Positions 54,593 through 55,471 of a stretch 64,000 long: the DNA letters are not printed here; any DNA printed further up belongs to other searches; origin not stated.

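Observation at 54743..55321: Animal-type phosphomevalonate kinase (PMVK) in a bacterium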

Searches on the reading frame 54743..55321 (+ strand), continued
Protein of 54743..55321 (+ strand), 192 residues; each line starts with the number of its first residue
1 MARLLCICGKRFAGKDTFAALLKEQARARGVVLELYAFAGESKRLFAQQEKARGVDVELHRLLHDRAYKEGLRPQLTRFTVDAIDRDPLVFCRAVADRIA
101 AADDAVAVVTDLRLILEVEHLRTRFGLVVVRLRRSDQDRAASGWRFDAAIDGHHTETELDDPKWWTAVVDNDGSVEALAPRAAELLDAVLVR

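Call 20: find_encoding_contigs(protein=P0110, flank=10000, max_places=2)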
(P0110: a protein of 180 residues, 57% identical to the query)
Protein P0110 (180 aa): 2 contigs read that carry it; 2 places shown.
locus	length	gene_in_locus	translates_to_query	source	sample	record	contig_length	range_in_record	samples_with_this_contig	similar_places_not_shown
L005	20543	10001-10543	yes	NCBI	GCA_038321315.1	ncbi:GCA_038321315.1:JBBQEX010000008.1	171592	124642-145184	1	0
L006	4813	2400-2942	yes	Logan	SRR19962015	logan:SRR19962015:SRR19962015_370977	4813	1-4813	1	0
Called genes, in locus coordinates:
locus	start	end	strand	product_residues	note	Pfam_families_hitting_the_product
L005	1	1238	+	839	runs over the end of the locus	PF04734:Ceramidase_alk (weak)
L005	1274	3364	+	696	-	PF02128:Peptidase_M36 (weak)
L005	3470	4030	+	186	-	PF07244:POTRA (weak)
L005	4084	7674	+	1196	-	PF00069:Pkinase, PF07714:PK_Tyr_Ser-Thr, PF19363:DUF5939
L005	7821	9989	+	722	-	PF17804:TSP_NTD, PF00595:PDZ, PF17820:PDZ_6, PF03572:Peptidase_S41, PF11818:DUF3340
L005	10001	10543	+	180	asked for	PF21448:DNMK (faint), PF04275:P-mevalo_kinase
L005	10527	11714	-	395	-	PF01266:DAO (weak), PF03486:HI0933_like (faint), PF07992:Pyr_redox_2 (weak), PF13450:NAD_binding_8 (faint), PF13454:NAD_binding_9 (faint), PF13738:Pyr_redox_3 (faint)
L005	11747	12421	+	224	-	-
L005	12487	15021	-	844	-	PF05157:MshEN, PF13646:HEAT_2 (faint)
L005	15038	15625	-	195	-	PF06271:RDD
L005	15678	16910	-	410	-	PF00753:Lactamase_B, PF12706:Lactamase_B_2 (faint), PF14863:Alkyl_sulf_dimr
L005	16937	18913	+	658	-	-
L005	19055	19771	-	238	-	PF20260:PUA_4 (weak), PF04452:Methyltrans_RNA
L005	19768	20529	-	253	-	PF06325:PrmA, PF08242:Methyltransf_12 (faint), PF05175:MTS, PF13649:Methyltransf_25 (weak)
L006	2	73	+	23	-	?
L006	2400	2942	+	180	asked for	PF21448:DNMK (faint), PF04275:P-mevalo_kinase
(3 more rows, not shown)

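Call 29: find_related_loci(query=A1, collection=genome_contigs, flank=10000)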
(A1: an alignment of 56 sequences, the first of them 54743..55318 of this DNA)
Query A1 (192 aa) in genome_contigs; peptide patterns used: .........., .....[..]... (x = any residue, [..] = any of these).
45 stretches matched a pattern; 12 encode a relative of the query (tblastn E <= 1e-3); 12 distinct loci.
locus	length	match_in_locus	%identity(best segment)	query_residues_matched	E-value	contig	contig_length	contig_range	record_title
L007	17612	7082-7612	66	1-178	8e-68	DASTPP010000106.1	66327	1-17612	MAG TPA_asm: Polyangiaceae bacterium isolate SMAG_U2200 k141_1128390, whole genome shotgun sequence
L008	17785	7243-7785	60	1-186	3e-63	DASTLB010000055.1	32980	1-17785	MAG TPA_asm: Kofleriaceae bacterium isolate SMAG_U2472 k141_874892, whole genome shotgun sequence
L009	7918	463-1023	57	1-188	2e-62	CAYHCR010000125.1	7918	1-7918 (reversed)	MAG TPA_asm: uncultured Myxococcales bacterium isolate ERP119702_co1_232 genome assembly, contig: NODE_12861_length_7918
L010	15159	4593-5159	58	1-190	2e-59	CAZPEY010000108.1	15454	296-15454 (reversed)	MAG TPA_asm: uncultured Polyangiaceae bacterium isolate SRP189682_co1_246 genome assembly, contig: NODE_7875_length_1545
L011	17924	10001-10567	62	1-190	4e-59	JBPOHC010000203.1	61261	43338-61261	MAG: Myxococcota bacterium isolate MAG_1 c_000000106981, whole genome shotgun sequence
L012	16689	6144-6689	59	3-192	6e-58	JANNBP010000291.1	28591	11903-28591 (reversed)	MAG: Deltaproteobacteria bacterium isolate OTE_78_metabat_316 OTE_78_k141_1364286, whole genome shotgun sequence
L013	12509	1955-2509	62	1-186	5e-57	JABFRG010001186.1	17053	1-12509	MAG: Polyangiaceae bacterium isolate P-RSF-IL-17 seq_1178, whole genome shotgun sequence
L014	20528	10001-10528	58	4-189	7e-57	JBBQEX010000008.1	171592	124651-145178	MAG: Haliangiales bacterium isolate Co_metawrap_1071 Cmw_1071_k141_29614124_length_171592_cov_12.9997, whole genome shot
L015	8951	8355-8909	56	1-190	2e-55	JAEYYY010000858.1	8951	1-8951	MAG: Proteobacteria bacterium isolate OH_CBlB_71 k127_2936544, whole genome shotgun sequence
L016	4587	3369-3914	60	3-192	6e-55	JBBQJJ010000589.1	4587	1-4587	MAG: Haliangiales bacterium isolate Co_metawrap_728 Cmw_728_k141_6628580_length_4587_cov_12.9298, whole genome shotgun s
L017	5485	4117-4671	50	3-191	6e-44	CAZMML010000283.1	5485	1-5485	MAG TPA_asm: uncultured Nannocystis sp. isolate binchicken_co118_275 genome assembly, contig: NODE_20749_length_5485_cov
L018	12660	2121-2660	45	4-186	2e-38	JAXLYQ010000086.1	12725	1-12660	MAG: Polyangiaceae bacterium isolate STL-MYX17 C3.22.fa-86, whole genome shotgun sequence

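Call 30: search_protein_representatives(alignment_id=A1)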
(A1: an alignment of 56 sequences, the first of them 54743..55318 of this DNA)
Query: 56 sequences, 190 profile positions. Proteins with E-value up to 0.001 (for the whole library): 3778; up to 1e-10: 511; up to 1e-30: 24. The best 150 are listed.
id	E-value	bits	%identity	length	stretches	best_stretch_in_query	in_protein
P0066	8.8e-84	296.4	-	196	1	2-187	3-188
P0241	1.0e-61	224.4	-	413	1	1-147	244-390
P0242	4.5e-61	222.3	-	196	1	1-187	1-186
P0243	6.5e-59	215.3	-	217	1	3-153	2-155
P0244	6.3e-57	208.8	-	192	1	4-187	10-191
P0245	1.0e-55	204.8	-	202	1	1-186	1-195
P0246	1.1e-55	204.8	-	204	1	3-188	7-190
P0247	5.1e-54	199.3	-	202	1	3-186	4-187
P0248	3.9e-53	196.4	-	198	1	1-188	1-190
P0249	4.4e-53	196.2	-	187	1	3-181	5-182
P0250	5.0e-49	183.0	-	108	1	1-108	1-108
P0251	2.0e-46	174.5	-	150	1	2-106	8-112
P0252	2.4e-46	174.3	-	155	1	2-105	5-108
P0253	1.0e-39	152.7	-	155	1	2-124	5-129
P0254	2.1e-37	145.1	-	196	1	4-188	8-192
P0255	6.0e-37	143.6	-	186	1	1-186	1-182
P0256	1.4e-33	132.6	-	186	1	5-187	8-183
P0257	7.7e-33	130.2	-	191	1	3-188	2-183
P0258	2.2e-32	128.8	-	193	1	2-180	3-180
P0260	1.5e-31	126.0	-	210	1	4-178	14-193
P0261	2.1e-31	125.5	-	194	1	4-186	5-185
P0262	6.2e-31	124.0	-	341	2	4-182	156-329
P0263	9.1e-31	123.5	-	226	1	4-184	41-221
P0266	2.0e-29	119.0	-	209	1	2-185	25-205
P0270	4.5e-28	114.7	-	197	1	3-185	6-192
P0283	3.5e-25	105.2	-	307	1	4-174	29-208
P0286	7.1e-25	104.2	-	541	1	4-174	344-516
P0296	4.7e-24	101.6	-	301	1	4-171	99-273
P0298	6.9e-24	101.0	-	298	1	6-183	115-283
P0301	1.2e-23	100.2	-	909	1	2-185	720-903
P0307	3.0e-23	98.9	-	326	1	6-188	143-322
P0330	9.4e-22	94.1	-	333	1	5-181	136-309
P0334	1.5e-21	93.4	-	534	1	3-172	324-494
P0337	1.7e-21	93.3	-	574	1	5-176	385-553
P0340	2.1e-21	92.9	-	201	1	4-175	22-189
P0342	2.4e-21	92.7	-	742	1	2-186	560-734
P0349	4.3e-21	91.9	-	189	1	4-173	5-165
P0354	7.0e-21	91.2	-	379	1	4-172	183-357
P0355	7.4e-21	91.1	-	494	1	2-173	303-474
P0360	9.3e-21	90.8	-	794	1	3-175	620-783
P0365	1.5e-20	90.1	-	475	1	5-173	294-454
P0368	2.2e-20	89.6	-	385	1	5-178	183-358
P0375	3.1e-20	89.1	-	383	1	3-170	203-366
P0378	4.1e-20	88.7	-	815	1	6-171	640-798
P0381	4.6e-20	88.5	-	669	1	4-176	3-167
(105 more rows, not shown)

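Call 31: list_cluster_members(proteins=[P0001, P0002, P0041, P0046, P0060, P0066])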
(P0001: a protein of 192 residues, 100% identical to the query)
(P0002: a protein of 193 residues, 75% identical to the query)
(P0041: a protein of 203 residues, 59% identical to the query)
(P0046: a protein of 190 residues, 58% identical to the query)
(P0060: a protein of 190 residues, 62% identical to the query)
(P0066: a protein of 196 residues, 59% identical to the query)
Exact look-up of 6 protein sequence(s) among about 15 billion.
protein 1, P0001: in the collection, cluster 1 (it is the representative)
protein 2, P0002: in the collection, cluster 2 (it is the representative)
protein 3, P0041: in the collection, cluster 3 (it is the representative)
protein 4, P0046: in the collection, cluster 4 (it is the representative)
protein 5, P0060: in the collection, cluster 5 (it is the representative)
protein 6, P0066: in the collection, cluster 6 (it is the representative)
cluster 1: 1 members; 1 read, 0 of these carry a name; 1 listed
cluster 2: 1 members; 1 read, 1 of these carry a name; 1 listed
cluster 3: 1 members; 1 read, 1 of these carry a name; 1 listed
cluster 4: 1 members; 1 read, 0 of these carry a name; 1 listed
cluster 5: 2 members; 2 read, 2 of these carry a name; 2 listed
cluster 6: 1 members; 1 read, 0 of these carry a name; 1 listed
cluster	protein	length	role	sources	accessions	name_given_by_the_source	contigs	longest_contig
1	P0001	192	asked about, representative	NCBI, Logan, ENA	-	-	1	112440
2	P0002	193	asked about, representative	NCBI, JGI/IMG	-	phosphomevalonate kinase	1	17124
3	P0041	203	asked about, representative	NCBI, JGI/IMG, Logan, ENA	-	phosphomevalonate kinase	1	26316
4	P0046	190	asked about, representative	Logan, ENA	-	-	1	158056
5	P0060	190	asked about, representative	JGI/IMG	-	phosphomevalonate kinase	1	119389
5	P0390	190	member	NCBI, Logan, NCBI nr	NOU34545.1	MAG: hypothetical protein HOO96_42175 [Polyangiaceae bacterium] | hypothetical protein [Polyangiaceae bacterium]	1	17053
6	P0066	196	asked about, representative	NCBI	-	-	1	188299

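Call 34: list_cluster_members(proteins=[P0254, P0255, P0256, P0257, P0258, P0260, P0261, P0263, P0266, P0270])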
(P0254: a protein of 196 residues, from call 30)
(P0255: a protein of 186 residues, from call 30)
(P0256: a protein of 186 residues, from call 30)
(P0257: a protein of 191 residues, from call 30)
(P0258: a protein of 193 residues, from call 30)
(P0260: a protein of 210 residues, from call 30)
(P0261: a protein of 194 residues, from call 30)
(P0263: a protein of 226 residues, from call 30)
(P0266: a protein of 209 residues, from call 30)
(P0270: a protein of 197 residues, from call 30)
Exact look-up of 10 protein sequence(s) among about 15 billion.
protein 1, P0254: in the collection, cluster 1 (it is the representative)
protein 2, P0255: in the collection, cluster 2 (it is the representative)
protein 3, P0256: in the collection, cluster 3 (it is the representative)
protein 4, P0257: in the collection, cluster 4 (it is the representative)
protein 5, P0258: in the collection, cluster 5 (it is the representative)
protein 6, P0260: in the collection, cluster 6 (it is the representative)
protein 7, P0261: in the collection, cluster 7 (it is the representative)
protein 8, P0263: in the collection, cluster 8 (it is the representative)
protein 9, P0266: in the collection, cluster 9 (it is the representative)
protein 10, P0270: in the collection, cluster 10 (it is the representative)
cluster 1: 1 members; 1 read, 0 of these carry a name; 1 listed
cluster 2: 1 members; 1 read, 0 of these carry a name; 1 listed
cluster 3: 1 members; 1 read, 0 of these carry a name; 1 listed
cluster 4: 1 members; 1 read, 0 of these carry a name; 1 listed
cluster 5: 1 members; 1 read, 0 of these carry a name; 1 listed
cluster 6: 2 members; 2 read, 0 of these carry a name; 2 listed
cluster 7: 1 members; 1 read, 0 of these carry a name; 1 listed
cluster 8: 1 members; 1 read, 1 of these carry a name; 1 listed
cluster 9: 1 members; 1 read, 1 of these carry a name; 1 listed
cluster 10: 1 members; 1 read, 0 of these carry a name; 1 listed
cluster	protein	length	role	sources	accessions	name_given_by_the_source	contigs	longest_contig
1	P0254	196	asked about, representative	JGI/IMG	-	-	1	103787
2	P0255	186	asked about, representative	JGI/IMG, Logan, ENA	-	-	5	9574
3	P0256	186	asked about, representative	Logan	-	-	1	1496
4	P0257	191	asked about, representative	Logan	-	-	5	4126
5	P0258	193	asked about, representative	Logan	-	-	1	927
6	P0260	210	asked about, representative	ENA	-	-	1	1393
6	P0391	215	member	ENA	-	-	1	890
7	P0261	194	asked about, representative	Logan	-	-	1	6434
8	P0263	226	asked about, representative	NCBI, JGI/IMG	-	phosphomevalonate kinase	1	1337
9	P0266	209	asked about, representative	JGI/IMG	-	phosphomevalonate kinase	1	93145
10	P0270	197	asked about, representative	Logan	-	-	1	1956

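Call 35: find_encoding_contigs(protein=P0254, flank=10000, max_places=1)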
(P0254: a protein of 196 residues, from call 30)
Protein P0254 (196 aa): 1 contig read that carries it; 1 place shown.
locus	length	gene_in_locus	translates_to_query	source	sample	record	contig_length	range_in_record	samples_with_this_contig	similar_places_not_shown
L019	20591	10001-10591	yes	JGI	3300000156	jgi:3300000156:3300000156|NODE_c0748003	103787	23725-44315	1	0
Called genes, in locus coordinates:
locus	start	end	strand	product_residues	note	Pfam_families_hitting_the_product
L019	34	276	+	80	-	-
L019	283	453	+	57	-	-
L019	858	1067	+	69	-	-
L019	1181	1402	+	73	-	-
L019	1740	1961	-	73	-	-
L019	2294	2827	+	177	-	PF07002:Copine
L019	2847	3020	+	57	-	PF07002:Copine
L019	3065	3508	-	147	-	-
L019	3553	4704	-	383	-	-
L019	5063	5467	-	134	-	PF09774:MIX23 (weak)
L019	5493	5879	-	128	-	-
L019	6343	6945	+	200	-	-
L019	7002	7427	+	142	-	-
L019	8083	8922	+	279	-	-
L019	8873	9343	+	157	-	-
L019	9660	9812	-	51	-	-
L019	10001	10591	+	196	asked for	PF21448:DNMK (faint), PF04275:P-mevalo_kinase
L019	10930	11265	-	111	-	PF01266:DAO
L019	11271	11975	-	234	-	PF01266:DAO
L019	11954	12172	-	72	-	PF01266:DAO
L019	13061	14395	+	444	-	-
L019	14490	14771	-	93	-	-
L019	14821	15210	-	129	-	-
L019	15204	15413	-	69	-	-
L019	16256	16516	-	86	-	-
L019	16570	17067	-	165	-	PF01266:DAO, PF13738:Pyr_redox_3 (weak)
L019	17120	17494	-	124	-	-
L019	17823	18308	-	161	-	-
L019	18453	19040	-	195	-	-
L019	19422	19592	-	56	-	-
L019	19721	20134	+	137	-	-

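Call 36: find_encoding_contigs(protein=P0266, flank=10000, max_places=1)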
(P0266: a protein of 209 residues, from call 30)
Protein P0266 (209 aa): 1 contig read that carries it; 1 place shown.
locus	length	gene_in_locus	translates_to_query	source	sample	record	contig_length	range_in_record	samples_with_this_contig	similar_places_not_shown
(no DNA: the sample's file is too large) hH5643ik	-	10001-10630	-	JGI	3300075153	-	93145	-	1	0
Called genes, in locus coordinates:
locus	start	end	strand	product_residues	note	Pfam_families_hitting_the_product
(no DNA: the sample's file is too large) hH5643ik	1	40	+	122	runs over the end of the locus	-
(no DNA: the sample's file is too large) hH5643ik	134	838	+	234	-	-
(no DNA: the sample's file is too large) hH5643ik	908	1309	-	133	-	-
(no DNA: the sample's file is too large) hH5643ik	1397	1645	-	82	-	-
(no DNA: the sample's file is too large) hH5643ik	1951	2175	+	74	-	-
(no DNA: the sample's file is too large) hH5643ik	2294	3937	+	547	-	PF00385:Chromo (weak), PF00239:Resolvase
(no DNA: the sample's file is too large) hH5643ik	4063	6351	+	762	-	-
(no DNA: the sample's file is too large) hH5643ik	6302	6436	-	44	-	-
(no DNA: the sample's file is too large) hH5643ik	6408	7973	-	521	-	PF07992:Pyr_redox_2 (faint), PF13738:Pyr_redox_3 (faint)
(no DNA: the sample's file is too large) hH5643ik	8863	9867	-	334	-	-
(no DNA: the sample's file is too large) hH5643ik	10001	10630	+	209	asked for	PF04275:P-mevalo_kinase, PF21448:DNMK (weak)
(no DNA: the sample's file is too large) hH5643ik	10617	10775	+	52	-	-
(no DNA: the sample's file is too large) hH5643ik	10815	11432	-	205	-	-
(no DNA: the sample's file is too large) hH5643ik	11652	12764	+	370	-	-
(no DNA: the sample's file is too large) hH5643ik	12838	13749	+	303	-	-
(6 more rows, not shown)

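Call 38: search_protein_families(library=pfam, proteins=[L005:10527-11714:-, L004:4930-6159:-, L005:11747-12421:+, L004:6253-6930:+], max_evalue=0.01)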
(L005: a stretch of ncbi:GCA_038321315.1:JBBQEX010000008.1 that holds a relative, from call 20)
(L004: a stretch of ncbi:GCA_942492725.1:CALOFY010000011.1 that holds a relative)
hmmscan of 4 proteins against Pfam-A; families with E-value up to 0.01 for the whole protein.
L005:10527-11714:- (395 aa): 11 families
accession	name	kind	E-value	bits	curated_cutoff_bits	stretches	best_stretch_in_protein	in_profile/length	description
PF01266.30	DAO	-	1.7e-08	34.9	27.9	1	5-56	1-51/353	FAD dependent oxidoreductase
PF07992.20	Pyr_redox_2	-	1.3e-07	31.8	26.1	1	4-176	1-109/291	Pyridine nucleotide-disulphide oxidoreductase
PF03486.20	HI0933_like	-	5.4e-06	26.5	50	1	5-35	2-33/244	HI0933-like protein Rossmann domain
PF13738.12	Pyr_redox_3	-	1.1e-05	25.3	30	0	7-35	1-31/305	Pyridine nucleotide-disulphide oxidoreductase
PF13450.12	NAD_binding_8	-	1.6e-05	25.6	21.9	1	8-34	1-28/68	NAD(P)-binding Rossmann-like domain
PF13454.12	NAD_binding_9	-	2e-05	25.1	21.8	0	7-33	1-32/155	FAD-NAD(P)-binding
PF00890.30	FAD_binding_2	-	2.5e-05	24.1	20.4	1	5-38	1-35/414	FAD binding domain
PF05834.18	Lycopene_cycl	-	4.7e-05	23.1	23.4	1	5-35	1-34/380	Lycopene cyclase protein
PF01494.25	FAD_binding_3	-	7.2e-05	22.6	22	1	4-33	2-32/349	FAD binding domain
PF01946.23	Thi4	-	0.00042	20.1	26.2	1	4-25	18-39/235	Thi4 family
PF01134.28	GIDA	-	0.0014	18.2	22.1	0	5-31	1-28/391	Glucose inhibited division protein A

L004:4930-6159:- (409 aa): 9 families
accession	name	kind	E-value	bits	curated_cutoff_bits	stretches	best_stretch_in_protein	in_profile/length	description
PF01266.30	DAO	-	5.6e-07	29.9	27.9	1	6-38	1-34/353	FAD dependent oxidoreductase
PF07992.20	Pyr_redox_2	-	1.2e-05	25.3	26.1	1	6-36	2-33/291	Pyridine nucleotide-disulphide oxidoreductase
PF00890.30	FAD_binding_2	-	3.1e-05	23.8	20.4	1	6-37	1-32/414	FAD binding domain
PF13450.12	NAD_binding_8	-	4.8e-05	24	21.9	1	9-35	1-27/68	NAD(P)-binding Rossmann-like domain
PF01134.28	GIDA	-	0.00016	21.3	22.1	1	6-33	1-28/391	Glucose inhibited division protein A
PF01494.25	FAD_binding_3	-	0.00018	21.3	22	1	6-34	3-31/349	FAD binding domain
PF03486.20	HI0933_like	-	0.00049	20.1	50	1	6-36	2-32/244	HI0933-like protein Rossmann domain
PF13738.12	Pyr_redox_3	-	0.00064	19.5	30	1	8-36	1-30/305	Pyridine nucleotide-disulphide oxidoreductase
PF05834.18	Lycopene_cycl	-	0.0037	16.8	23.4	0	6-36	1-33/380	Lycopene cyclase protein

L005:11747-12421:+ (224 aa): 0 families

L004:6253-6930:+ (225 aa): 0 families
